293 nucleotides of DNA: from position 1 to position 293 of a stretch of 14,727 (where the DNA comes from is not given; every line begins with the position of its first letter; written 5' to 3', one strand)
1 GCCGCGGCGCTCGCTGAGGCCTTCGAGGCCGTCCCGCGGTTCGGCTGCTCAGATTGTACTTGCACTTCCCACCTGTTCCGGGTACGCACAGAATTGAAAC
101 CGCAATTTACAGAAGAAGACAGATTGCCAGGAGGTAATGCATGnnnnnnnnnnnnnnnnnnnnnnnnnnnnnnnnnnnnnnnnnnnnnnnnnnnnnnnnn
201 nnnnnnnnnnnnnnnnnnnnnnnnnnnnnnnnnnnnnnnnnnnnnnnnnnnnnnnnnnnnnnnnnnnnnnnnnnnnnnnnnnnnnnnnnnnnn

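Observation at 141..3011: Large secreted protein built from an apparently undescribed ~26-aa G-[ND]-D-x-Y / SQGxG repeat solenoid fused to HEAT repeats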

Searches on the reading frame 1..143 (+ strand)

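Call 47: search_protein_families(library=pfam, proteins=[window:1-143:+], max_evalue=0.1)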
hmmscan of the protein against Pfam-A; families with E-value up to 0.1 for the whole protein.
window:1-143:+ (47 aa): 1 family
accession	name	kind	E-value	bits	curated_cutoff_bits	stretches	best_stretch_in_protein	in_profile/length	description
PF01986.22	DUF123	-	8.7e-07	29.8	25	1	1-27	69-95/95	Domain of unknown function DUF123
